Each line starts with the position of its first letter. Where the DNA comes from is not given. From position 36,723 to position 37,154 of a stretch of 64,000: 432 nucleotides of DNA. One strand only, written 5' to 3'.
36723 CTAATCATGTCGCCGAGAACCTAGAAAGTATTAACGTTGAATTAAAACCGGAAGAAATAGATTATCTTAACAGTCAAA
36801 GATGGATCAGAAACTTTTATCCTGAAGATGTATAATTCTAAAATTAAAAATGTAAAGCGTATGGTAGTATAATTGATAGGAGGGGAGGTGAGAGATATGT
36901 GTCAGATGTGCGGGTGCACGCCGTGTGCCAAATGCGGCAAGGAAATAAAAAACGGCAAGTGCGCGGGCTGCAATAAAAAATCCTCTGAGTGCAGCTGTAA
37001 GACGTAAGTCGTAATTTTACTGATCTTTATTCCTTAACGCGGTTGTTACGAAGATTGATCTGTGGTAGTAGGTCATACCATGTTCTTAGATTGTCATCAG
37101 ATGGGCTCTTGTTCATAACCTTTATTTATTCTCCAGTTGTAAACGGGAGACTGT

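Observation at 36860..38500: Strongly signalled nine-cysteine 36-aa ORF immediately upstream of a KamA-family radical SAM enzyme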

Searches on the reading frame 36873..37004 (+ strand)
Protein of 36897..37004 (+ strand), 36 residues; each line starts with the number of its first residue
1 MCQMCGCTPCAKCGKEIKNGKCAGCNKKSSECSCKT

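Call 3: search_protein_families(library=ncbifam, proteins=[window:36897-37004:+], max_evalue=1)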
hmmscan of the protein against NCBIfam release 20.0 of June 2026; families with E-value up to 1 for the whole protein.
seq(36 aa): 0 families

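Call 4: search_protein_families(library=pfam, proteins=[window:36897-37004:+], max_evalue=1)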
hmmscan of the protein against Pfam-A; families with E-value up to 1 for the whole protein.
seq(36 aa): 0 families

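Call 12: find_encoding_contigs(protein=window:36897-37004:+, flank=6000, max_places=6)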
Protein window:36897-37004:+ (36 aa): no gene with exactly this product is on record in the collection.

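Call 22: find_homologous_proteins(query=A1, max_evalue=10)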
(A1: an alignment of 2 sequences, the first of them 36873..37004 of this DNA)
Query A1 (2 sequences) (44 aa, profile of the alignment): 2 proteins with E <= 10 among 2 candidates.
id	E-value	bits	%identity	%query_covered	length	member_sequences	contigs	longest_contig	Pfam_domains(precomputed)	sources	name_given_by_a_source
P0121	2.2e-12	64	83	80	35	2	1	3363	-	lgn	-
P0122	8.4e-10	56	69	80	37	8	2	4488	-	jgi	jgi:hypothetical protein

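Call 24: find_encoding_contigs(protein=P0121, flank=6000, max_places=5)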
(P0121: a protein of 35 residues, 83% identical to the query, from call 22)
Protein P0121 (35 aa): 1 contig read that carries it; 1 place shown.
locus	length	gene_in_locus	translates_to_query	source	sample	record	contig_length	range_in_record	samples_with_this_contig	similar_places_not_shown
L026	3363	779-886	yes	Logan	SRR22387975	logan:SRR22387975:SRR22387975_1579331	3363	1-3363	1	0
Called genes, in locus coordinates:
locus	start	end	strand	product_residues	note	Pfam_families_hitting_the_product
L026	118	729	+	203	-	PF00258:Flavodoxin_1, PF03358:FMN_red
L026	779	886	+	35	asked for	-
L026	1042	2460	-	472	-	PF01113:DapB_N (weak), PF01408:GFO_IDH_MocA (weak), PF01590:GAF, PF13185:GAF_2, PF13492:GAF_3 (weak), PF00990:GGDEF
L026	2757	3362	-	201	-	?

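Call 25: find_encoding_contigs(protein=P0122, flank=6000, max_places=5)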
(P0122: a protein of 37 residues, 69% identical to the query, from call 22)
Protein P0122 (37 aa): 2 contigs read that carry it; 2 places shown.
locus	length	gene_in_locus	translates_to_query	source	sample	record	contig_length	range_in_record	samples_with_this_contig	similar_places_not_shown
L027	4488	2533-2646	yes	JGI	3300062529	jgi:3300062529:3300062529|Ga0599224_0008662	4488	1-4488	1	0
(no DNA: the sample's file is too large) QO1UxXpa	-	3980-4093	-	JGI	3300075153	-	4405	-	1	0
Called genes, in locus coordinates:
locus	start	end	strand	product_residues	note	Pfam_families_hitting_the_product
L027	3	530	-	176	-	?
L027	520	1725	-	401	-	-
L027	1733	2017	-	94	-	-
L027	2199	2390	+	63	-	PF28077:THIVI_2564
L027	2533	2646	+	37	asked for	-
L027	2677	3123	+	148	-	-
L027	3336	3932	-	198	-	PF01066:CDP-OH_P_transf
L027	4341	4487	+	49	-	?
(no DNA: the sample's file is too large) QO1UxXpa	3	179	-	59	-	?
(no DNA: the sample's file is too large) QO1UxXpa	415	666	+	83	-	-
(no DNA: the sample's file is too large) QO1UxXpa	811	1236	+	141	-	-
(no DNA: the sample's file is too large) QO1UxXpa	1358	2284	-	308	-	PF00294:PfkB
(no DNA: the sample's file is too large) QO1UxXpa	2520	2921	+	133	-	-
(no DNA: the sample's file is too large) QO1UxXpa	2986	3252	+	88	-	-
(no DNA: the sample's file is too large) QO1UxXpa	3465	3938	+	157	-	PF05532:CsbD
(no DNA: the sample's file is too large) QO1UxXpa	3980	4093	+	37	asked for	-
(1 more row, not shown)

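Call 29: find_related_loci(query=A3, collection=metagenome_contigs, flank=6000)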
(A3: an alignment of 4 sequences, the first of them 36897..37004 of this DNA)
Query A3 (36 aa) in metagenome_contigs; peptide patterns used: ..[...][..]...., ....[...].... (x = any residue, [..] = any of these).
600 stretches matched a pattern (row limit reached: there are more); 231 encode a relative of the query (tblastn E <= 1e-3); the best 80 are kept; 80 distinct loci.
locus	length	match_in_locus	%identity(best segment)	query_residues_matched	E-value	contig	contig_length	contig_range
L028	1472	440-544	77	1-35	2e-14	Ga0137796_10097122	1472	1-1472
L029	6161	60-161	82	1-34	3e-14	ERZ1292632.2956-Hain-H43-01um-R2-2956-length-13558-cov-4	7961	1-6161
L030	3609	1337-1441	83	1-35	6e-14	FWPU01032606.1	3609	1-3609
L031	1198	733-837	77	1-35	8e-14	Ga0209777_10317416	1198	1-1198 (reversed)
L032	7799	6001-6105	77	1-35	2e-13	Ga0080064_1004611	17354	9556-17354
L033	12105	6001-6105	77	1-35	2e-13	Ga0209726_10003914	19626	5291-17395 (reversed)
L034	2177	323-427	77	1-35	2e-13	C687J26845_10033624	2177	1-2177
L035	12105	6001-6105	77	1-35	2e-13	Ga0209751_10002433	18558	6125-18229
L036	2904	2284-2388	77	1-35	2e-13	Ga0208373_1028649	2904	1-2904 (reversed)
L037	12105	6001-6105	77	1-35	2e-13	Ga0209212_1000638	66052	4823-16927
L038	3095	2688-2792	80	1-35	3e-13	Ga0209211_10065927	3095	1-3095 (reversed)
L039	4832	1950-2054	77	1-35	6e-13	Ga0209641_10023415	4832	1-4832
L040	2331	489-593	77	1-35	7e-13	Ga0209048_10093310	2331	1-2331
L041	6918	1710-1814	77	1-35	6e-13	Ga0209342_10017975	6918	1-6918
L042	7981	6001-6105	77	1-35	1e-12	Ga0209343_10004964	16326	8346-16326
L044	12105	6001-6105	74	1-35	1e-12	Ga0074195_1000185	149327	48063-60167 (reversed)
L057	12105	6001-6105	71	1-35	3e-12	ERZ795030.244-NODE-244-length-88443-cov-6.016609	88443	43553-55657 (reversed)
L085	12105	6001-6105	71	1-35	1e-11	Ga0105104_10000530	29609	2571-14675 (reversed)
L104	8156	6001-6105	71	1-35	2e-11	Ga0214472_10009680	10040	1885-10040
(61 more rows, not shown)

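Call 34: search_protein_representatives(alignment_id=A2)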
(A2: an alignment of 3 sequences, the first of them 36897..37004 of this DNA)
Query: 3 sequences, 36 profile positions. Proteins with E-value up to 0.001 (for the whole library): 32; up to 1e-10: 4; up to 1e-30: 0. The best 32 are listed.
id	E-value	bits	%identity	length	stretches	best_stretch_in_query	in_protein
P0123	6.3e-13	64.8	-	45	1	1-34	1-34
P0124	1.4e-11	60.5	-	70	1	1-36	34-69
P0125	3.0e-11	59.4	-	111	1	1-36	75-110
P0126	3.6e-11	59.2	-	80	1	1-36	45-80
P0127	5.3e-09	52.2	-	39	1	1-34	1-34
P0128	5.4e-09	52.2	-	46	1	1-35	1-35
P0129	7.1e-09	51.8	-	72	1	1-35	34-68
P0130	7.2e-09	51.8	-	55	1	1-36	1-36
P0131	1.7e-08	50.7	-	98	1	1-29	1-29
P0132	2.1e-08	50.4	-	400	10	19-34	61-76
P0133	2.5e-08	50.1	-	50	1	1-35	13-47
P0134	5.9e-08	48.9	-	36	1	1-36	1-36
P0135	2.8e-07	46.7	-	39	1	1-34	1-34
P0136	3.3e-07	46.5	-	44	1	1-35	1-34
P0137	6.4e-07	45.6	-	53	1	1-35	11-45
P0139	1.1e-06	44.9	-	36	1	1-35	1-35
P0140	1.6e-06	44.3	-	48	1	1-34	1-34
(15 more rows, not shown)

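Call 41: search_protein_families(library=pfam, alignment_id=A4, max_evalue=0.0001)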
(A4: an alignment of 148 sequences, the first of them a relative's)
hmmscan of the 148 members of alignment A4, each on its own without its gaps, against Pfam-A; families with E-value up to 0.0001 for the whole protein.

A. member 1, L039:2103-2744:+ (214 aa): 3 families
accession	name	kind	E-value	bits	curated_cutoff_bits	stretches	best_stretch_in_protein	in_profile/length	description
PF03358.20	FMN_red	-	1.5e-12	47.8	24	1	10-155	1-142/152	NADPH-dependent FMN reductase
PF02525.22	Flavodoxin_2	-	4.6e-06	26.9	27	1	10-130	1-137/198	Flavodoxin-like fold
PF00258.30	Flavodoxin_1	-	7.1e-05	23.4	25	0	14-61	1-54/143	Flavodoxin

B. families by the number of members that match (of 148 scanned): 136 families (the first 25 are shown)
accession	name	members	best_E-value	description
PF01078.27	Mg_chelatase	3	6.7e-100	Magnesium chelatase, subunit ChlI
PF00561.26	Abhydrolase_1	3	7.2e-41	alpha/beta hydrolase fold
PF12697.13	Abhydrolase_6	3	5e-24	Alpha/beta hydrolase family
PF01590.32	GAF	3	5.5e-20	GAF domain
PF00258.30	Flavodoxin_1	3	9.3e-19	Flavodoxin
PF12146.15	Hydrolase_4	3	3.5e-18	Serine aminopeptidase, S33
PF13185.12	GAF_2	3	5.4e-18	GAF domain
PF13492.12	GAF_3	3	4.4e-08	GAF domain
PF05496.18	RuvB_N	2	1.6e-76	Holliday junction DNA helicase RuvB P-loop domain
PF13541.12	ChlI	2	2.4e-43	Subunit ChlI of Mg-chelatase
PF00436.31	SSB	2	6.3e-43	Single-strand binding protein family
PF07728.20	AAA_5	2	1e-09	AAA domain (dynein-related subfamily)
PF01408.29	GFO_IDH_MocA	2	7.3e-06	Oxidoreductase family, NAD-binding Rossmann fold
PF00171.27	Aldedh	1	2e-152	Aldehyde dehydrogenase family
PF01702.25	TGT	1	1.2e-125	Queuine tRNA-ribosyltransferase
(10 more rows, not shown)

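Call 42: search_solved_structures(query=A3, max_evalue=10, show_alignments=3)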
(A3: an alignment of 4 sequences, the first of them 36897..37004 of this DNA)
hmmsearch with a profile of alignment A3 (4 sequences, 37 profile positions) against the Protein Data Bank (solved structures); distinct sequences matched with E-value up to 10: 2.
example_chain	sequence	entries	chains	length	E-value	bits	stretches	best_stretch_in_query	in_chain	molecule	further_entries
7tgh_V2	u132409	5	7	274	0.26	14.8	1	3-17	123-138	NADH-ubiquinone oxidoreductase 24 kDa subunit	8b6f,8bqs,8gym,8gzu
2kmk_A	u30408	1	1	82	4.8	10.8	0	9-16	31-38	Zinc finger protein Gfi-1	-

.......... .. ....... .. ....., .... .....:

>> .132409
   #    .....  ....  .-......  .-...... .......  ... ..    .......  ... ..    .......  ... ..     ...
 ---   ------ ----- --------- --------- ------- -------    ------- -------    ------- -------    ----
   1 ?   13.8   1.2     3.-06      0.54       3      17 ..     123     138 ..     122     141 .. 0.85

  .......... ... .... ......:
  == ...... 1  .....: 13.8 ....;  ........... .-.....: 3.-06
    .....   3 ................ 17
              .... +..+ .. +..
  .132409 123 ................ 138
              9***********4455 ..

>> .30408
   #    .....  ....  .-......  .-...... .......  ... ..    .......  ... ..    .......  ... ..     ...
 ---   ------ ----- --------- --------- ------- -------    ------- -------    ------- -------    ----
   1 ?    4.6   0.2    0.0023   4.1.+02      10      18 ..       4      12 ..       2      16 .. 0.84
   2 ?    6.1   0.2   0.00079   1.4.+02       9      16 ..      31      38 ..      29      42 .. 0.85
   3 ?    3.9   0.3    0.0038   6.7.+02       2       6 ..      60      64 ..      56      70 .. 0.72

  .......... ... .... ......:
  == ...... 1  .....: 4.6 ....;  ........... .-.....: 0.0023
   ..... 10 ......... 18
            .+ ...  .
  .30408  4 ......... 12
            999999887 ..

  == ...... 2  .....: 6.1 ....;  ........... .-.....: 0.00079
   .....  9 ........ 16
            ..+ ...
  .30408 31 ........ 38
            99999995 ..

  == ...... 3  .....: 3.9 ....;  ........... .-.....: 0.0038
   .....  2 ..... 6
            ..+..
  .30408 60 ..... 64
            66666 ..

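Call 51: list_cluster_members(proteins=[P0121, P0122, P0123, P0127, P0128, P0134, P0135, P0139, P0140, P0133])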
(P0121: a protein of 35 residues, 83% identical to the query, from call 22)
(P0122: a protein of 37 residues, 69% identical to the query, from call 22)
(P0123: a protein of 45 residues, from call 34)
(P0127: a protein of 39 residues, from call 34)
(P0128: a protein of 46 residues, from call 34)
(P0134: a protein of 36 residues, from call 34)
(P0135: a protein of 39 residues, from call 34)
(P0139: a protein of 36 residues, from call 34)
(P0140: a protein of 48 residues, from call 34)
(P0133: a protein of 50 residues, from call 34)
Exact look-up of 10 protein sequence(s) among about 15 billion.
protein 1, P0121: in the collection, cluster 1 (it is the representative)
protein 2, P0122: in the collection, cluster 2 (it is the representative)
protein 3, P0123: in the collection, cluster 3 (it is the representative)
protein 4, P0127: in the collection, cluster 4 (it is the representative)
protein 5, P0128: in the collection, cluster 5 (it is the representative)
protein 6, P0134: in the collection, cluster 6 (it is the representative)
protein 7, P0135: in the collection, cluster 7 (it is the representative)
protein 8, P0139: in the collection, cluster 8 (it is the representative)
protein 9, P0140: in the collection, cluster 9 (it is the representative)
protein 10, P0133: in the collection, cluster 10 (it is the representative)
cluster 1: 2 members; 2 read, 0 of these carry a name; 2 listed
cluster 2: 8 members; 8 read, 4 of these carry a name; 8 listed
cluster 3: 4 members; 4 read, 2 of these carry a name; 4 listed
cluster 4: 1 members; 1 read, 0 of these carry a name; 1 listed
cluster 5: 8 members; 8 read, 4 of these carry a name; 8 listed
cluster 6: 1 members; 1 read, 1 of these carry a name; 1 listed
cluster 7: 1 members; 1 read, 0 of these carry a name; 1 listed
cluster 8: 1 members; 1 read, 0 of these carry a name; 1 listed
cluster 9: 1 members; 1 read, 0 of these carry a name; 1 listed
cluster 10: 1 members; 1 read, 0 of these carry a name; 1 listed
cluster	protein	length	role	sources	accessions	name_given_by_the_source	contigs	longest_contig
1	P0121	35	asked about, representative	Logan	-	-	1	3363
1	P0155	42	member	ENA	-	-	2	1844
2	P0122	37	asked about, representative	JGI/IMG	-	hypothetical protein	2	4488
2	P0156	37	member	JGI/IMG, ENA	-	hypothetical protein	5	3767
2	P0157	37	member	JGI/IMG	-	hypothetical protein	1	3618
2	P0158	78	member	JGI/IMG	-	hypothetical protein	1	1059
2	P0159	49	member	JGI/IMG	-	-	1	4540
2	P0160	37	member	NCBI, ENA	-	-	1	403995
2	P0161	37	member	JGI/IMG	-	-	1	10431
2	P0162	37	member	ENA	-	-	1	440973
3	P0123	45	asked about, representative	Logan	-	-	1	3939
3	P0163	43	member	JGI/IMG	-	hypothetical protein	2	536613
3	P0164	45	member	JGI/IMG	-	hypothetical protein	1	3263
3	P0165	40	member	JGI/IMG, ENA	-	-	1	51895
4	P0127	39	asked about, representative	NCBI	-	-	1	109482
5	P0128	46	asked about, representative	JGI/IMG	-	hypothetical protein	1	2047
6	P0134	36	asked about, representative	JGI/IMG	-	hypothetical protein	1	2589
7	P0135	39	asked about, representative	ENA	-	-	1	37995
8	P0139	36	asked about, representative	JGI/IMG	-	-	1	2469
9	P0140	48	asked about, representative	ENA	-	-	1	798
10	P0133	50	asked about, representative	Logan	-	-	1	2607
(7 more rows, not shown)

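Call 58: search_protein_families(library=pfam, proteins=[L027:2677-3120:+], max_evalue=0.01)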
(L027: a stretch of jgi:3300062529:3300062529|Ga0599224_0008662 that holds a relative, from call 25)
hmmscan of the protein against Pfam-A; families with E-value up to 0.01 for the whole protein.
L027:2677-3120:+ (148 aa): 2 families
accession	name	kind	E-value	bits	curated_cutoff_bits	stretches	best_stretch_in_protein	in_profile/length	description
PF06577.17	EipA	-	8.3e-05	22.9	30.8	1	24-136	31-142/160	Envelope integrity protein A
PF06186.16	DUF992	-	0.0041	17.4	22.7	1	84-139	76-138/143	Protein of unknown function (DUF992)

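Call 61: predict_structure(alignment_id=A2)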
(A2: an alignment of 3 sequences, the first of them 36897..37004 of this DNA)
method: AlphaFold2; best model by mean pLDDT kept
length: 36 residues; sequences in the alignment: 3
mean_pLDDT: 79.8   pTM: 0.47
mean pLDDT of the five models: 79.8, 77.2, 76.8, 58.1, 56.9
residues with pLDDT >= 90: 7; 70-90: 21; 50-70: 5; < 50: 3
segments of 3 or more residues with pLDDT < 50: 1-3
pLDDT, mean of each block of 10 residues (from residue 1): 61 88 90 81
secondary structure, 60 per line:
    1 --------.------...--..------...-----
elements in order: E16-18

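Call 63: fold_search(model_id=the predicted structure, library=pdb)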
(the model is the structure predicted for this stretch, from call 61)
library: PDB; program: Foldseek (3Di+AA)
matches with E <= 10: 17; with E <= 0.001: 0
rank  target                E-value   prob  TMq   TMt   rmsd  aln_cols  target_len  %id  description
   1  9lvj_D                2.0e+00  0.08  0.43  0.08   1.7        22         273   27  Cryo-EM structure of Sestrin2 bound human GATOR2 complex (released 2025-08-13)
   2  7uhy_D                2.0e+00  0.08  0.44  0.07   1.6        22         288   27  Human GATOR2 complex (released 2022-07-20)
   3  9lvj_N                4.7e+00  0.04  0.41  0.07   1.6        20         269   30  Cryo-EM structure of Sestrin2 bound human GATOR2 complex (released 2025-08-13)
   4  9lwf_D                6.1e+00  0.02  0.39  0.07   1.7        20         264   30  Cryo-EM structure of dual sensor bound GATOR2 complex (released 2025-08-13)
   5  1s0u                  6.6e+00  0.02  0.37  0.05   1.8        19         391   26  eIF2gamma apo (released 2004-01-20)
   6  9oti_C                7.2e+00  0.02  0.39  0.08   3.4        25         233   24  GATOR2 complex bound to arginine sensor CASTOR1 (released 2025-10-01)
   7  8qsz_A                7.2e+00  0.02  0.33  0.01   2.9        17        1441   24  Structure of s. pombe RNA polymerase II in complex with DSIF and Rat1/Rai1 (released 2024-10-23)
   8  7oqy_A                7.2e+00  0.02  0.33  0.02   4.0        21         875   28  Cryo-EM structure of the cellular negative regulator TFS4 bound to the archaeal RNA polymerase (released 2021-08-25)
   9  9lwf_N                7.9e+00  0.03  0.43  0.08   1.7        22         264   27  Cryo-EM structure of dual sensor bound GATOR2 complex (released 2025-08-13)
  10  9qf4_BV               7.9e+00  0.01  0.26  0.16   1.8        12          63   42  Structure of P. furiosus 70S ribosome grown at 95 degC (released 2025-11-05)
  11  8uha_A                8.6e+00  0.02  0.34  0.01   2.9        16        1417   31  Structure of paused transcription complex Pol II-DSIF-NELF - tilted (released 2024-03-20)
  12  7oo3_A                8.6e+00  0.02  0.33  0.01   2.8        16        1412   31  Pol II-CSB-CSA-DDB1-UVSSA (Structure1) (released 2021-10-06)
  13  4v9f_U                8.6e+00  0.02  0.28  0.19   1.5        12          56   42  The re-refined crystal structure of the Haloarcula marismortui large ribosomal subunit at 2.4 Angstrom resolution: mor (released 2014-07-09)
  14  7uhy_C                9.4e+00  0.02  0.41  0.04   6.7        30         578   23  Human GATOR2 complex (released 2022-07-20)
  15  4col_A                9.4e+00  0.01  0.29  0.02   1.7        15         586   27  Crystal structure of the anaerobic ribonucleotide reductase from Thermotoga maritima with dATP bound in the specificit (released 2015-05-06)
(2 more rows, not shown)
